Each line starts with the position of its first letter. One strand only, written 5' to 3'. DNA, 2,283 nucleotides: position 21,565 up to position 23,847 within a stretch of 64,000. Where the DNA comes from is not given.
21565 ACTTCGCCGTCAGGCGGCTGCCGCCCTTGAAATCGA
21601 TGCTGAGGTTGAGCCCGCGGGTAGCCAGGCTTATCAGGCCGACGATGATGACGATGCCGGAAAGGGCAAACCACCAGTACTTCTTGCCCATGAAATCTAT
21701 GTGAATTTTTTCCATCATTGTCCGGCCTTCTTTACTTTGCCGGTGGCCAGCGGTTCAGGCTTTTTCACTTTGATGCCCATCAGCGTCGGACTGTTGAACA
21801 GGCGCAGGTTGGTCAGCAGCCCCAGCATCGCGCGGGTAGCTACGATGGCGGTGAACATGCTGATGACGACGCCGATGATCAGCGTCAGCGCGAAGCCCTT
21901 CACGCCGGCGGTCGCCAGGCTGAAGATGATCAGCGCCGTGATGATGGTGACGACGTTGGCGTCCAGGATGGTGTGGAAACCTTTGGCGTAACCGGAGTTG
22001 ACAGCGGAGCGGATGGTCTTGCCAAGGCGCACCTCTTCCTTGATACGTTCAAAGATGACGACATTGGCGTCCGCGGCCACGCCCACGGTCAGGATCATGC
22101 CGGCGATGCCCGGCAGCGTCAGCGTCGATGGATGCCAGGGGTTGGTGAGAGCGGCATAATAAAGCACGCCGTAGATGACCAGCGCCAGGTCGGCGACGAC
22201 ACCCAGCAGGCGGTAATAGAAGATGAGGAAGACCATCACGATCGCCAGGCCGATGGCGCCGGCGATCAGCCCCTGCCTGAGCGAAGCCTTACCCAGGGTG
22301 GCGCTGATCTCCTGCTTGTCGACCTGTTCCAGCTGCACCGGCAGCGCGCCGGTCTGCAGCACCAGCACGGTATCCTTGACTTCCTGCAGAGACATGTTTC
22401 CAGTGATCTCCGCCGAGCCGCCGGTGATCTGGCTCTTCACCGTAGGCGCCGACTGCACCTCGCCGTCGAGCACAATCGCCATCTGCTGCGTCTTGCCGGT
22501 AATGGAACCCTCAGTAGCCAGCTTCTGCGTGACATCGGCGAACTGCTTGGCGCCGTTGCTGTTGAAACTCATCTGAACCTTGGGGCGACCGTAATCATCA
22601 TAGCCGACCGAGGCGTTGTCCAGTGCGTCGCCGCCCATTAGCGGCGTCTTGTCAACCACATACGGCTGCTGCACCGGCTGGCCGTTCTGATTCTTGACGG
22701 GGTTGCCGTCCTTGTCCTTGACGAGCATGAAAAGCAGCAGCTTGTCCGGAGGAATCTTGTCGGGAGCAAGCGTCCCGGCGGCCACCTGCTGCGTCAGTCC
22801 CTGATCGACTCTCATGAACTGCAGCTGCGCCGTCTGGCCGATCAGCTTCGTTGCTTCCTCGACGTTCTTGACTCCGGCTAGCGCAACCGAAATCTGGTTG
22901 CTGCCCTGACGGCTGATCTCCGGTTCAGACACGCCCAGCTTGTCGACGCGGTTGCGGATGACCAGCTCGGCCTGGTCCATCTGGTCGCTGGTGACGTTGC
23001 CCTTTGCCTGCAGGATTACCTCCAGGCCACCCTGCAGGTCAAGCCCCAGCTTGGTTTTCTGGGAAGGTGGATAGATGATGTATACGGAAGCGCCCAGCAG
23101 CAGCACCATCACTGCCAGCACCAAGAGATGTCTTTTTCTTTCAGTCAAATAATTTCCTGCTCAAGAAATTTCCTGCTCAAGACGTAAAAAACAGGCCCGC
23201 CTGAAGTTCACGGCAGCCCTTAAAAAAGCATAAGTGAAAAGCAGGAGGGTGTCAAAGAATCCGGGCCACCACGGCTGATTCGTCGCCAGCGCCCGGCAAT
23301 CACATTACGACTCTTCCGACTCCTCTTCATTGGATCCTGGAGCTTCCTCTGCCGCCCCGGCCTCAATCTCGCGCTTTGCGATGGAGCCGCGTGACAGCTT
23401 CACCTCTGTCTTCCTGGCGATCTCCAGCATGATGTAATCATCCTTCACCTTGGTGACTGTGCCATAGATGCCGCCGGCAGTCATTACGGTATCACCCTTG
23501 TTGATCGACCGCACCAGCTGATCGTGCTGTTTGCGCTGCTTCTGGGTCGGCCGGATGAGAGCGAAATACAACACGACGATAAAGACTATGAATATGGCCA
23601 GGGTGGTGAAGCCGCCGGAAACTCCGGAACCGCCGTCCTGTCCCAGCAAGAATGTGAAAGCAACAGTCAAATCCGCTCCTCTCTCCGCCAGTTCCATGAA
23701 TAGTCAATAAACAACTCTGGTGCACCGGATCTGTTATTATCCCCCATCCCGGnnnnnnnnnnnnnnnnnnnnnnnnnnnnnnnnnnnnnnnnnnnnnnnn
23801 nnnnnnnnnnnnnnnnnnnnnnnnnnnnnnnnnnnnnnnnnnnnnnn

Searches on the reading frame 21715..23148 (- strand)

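Call 21: search_protein_families(library=pfam, proteins=[window:21715-23148:-], max_evalue=0.00001)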
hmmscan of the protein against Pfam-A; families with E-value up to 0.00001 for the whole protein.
window:21715-23148:- (477 aa): 4 families
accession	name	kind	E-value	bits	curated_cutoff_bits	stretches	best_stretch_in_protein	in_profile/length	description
PF22599.2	SecDF_P1_head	-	1e-31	109.6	27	1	159-271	9-114/114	SecDF, P1 head subdomain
PF21760.3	SecD_1st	-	4.3e-23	81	27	1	57-116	1-60/60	Protein translocase subunit SecDF, P1 domain, N-terminal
PF02355.23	SecD_SecF_C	-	1.1e-12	48.2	20.5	1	272-441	12-182/189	Protein export membrane protein SecD/SecF, C-terminal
PF03176.21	MMPL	-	1.2e-06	28.1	20.5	1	240-448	93-305/333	MMPL family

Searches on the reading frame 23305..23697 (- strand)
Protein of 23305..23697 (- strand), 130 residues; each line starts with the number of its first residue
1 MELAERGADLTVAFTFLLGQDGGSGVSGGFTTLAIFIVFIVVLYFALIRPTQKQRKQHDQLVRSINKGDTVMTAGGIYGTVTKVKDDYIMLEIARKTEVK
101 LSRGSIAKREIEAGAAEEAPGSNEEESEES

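Call 21: search_protein_families(library=pfam, proteins=[window:23305-23697:-], max_evalue=0.00001)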
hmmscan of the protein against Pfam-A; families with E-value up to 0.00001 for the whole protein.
window:23305-23697:- (130 aa): 1 family
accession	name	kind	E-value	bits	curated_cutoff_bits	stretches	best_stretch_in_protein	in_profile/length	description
PF02699.20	YajC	-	4.8e-27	94.1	28.2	1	32-108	2-78/78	Preprotein translocase subunit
